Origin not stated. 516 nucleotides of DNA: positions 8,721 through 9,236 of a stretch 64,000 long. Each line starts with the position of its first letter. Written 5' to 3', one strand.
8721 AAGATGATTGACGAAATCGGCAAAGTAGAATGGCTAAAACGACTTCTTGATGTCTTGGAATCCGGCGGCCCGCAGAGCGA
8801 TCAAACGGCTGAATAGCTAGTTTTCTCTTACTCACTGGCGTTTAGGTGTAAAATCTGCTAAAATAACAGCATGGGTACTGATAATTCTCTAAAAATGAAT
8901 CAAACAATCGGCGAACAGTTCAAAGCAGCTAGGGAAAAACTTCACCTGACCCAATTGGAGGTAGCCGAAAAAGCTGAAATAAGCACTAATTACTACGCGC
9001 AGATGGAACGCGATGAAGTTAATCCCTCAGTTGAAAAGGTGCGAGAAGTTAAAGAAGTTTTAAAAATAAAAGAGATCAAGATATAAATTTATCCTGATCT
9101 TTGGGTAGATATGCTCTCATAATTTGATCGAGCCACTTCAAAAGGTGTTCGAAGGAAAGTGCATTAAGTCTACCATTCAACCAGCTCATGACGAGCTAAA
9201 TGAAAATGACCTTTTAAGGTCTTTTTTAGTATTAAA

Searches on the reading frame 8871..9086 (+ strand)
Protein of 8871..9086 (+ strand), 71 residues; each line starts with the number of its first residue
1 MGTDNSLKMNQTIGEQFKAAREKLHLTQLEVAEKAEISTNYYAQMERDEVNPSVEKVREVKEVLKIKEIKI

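Call 3: search_protein_families(library=pfam, proteins=[window:8871-9086:+], max_evalue=1)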
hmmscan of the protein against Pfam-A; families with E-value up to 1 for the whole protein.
window:8871-9086:+ (71 aa): 5 families
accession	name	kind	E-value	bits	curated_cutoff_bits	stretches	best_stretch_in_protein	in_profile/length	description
PF01381.28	HTH_3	-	1.9e-11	44.3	23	1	18-67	2-51/55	Helix-turn-helix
PF12844.13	HTH_19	-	1e-06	29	30.2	1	14-65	1-52/64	Helix-turn-helix domain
PF13560.12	HTH_31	-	2.2e-06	28.3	27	1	13-61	2-51/64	Helix-turn-helix domain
PF13413.12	HTH_25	-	0.00058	20.1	24.6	1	17-50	2-35/62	Helix-turn-helix domain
PF01525.21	Rota_NS26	-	0.065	13.3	25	1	4-68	122-187/245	Rotavirus NS26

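Call 4: search_protein_families(library=padloc, proteins=[window:8871-9086:+], max_evalue=1)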
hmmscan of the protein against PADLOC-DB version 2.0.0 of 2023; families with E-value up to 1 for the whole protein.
window:8871-9086:+ (71 aa): 17 families
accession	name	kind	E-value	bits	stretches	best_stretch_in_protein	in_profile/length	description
PDLC04142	capH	-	9.5e-10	37.5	1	8-66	2-60/103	capH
PDLC02926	HTH_VI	-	1.8e-08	32.5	1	13-67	2-56/92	-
PDLC03954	RmrA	-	1.9e-07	28.4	1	7-67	5-65/380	-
PDLC03947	RmrA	-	5.3e-06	23.5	1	6-66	5-65/383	-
PDLC03949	RmrA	-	4.1e-05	20.6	1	15-67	5-57/363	-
PDLC03944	RmrA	-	6.1e-05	20.2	1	10-65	4-59/384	-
PDLC03953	RmrA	-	8.1e-05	20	1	11-65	4-58/373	-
PDLC03952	RmrA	-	0.00019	18.4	1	9-65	19-75/395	-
PDLC03665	Control_protein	-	0.0002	19.6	1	13-66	9-63/77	control protein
PDLC03669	Control_protein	-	0.00044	18.5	1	12-61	9-58/96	control protein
PDLC03946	RmrA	-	0.00067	16.5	1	15-65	5-55/357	-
PDLC03945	RmrA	-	0.0011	16.2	1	13-67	3-57/394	-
PDLC03330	MTase_II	-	0.0029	14.4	1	22-67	14-59/430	Type II methyltransferase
PDLC03943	RmrA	-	0.0031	14.7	1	14-68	4-58/370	-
PDLC03951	RmrA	-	0.0048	13.9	1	14-68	10-64/400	-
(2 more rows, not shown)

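Call 5: search_protein_families(library=ncbifam, proteins=[window:8871-9086:+], max_evalue=1)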
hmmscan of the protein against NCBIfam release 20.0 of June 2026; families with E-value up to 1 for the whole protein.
window:8871-9086:+ (71 aa): 18 families
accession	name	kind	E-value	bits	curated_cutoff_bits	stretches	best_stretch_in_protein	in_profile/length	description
NF041951.1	phage_RstR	subfamily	1.1e-08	35.3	80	1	13-66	3-56/108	RstR family transcriptional repressor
TIGR03070.1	couple_hipB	subfamily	1.2e-08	34.7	71.65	1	12-64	2-54/58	type II toxin-antitoxin system Y4mF family antitoxin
NF006015.0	PRK08154.1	subfamily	8.7e-07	28.4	204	1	8-67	26-85/314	anaerobic benzoate catabolism transcriptional regulator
TIGR00270.2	TIGR00270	equivalog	2.9e-06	27.2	110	1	13-67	76-130/159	multiprotein bridging factor aMBF1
NF007257.0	PRK09706.1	subfamily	3.7e-06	26.8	101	1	10-66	3-59/135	transcriptional repressor DicA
NF007408.0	PRK09943.1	equivalog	0.00014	21.5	211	1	11-65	6-60/185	HTH-type transcriptional regulator PuuR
TIGR03830.1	CxxCG_CxxCG_HTH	subfamily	0.00027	20.7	61.8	1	9-57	62-110/127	type II TA system antitoxin MqsA family protein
NF041575.1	antitoxPezA_Strep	equivalog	0.00079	19.4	290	1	13-61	2-50/158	type II toxin-antitoxin system antitoxin PezA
NF041677.1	trans_regClgR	equivalog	0.0008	19.5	170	1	9-66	5-62/113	transcriptional regulator ClgR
NF052239.1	antitox_spr1629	equivalog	0.0011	18.2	335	1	13-67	3-57/377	spr1629 family repressor/antitoxin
NF041534.1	rodZ_Strepcoccus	equivalog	0.0019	17.5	375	1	11-51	4-44/275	cytoskeleton protein RodZ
NF010465.0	PRK13890.1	equivalog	0.0022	18.1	96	1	22-65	15-58/121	conjugal transfer protein TrbA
NF008109.0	PRK10856.1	equivalog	0.0054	16.5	208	1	9-50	11-52/334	cytoskeleton protein RodZ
NF003162.0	PRK04140.1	equivalog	0.0059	15.7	263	1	14-67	128-181/317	transcriptional regulator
NF038139.1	Reg_Aceta_RamB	equivalog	0.0064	15.2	700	1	13-65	3-55/465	acetate metabolism transcriptional regulator RamB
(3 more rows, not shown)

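Call 53: search_protein_families(library=phrogs, proteins=[window:8871-9083:+], max_evalue=0.01)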
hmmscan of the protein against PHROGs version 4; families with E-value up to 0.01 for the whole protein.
window:8871-9083:+ (71 aa): 16 families
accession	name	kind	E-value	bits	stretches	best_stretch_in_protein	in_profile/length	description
phrog_3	-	transcription regulation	1.7e-09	38.9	1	7-67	83-141/430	transcriptional repressor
phrog_8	-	transcription regulation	1.9e-09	38.4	1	4-65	68-129/346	transcriptional regulator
phrog_2439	-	transcription regulation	5.5e-07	29.8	1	10-67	5-62/367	transcriptional regulator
phrog_5823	-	transcription regulation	2.4e-06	28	1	8-66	2-61/404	transcriptional regulator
phrog_7241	-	transcription regulation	5.2e-06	27.5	1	16-67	65-116/122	transcriptional regulator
phrog_1373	-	transcription regulation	8e-06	26.9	1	13-67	64-118/166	transcriptional regulator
phrog_2104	-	unknown function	9.8e-06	26.7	1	15-56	42-83/103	-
phrog_2328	-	transcription regulation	9.8e-06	26.4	1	9-66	11-69/128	transcriptional repressor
phrog_14076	-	transcription regulation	3.1e-05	25.4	1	9-55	10-54/86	transcriptional regulator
phrog_4836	-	transcription regulation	4.6e-05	24.1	1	9-57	72-120/194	CII-like regulator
phrog_7950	-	transcription regulation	0.00016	22.6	1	14-47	9-42/68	transcriptional repressor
phrog_2967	-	transcription regulation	0.00027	21.5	1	8-69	6-67/225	transcriptional regulator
phrog_2339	-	DNA, RNA and nucleotide metabolism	0.00042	21.3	1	4-59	17-73/98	HTH DNA binding protein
phrog_6499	-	transcription regulation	0.0015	19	1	8-63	2-63/157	transcriptional regulator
phrog_147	-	transcription regulation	0.0028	19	1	9-61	1-54/100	transcriptional regulator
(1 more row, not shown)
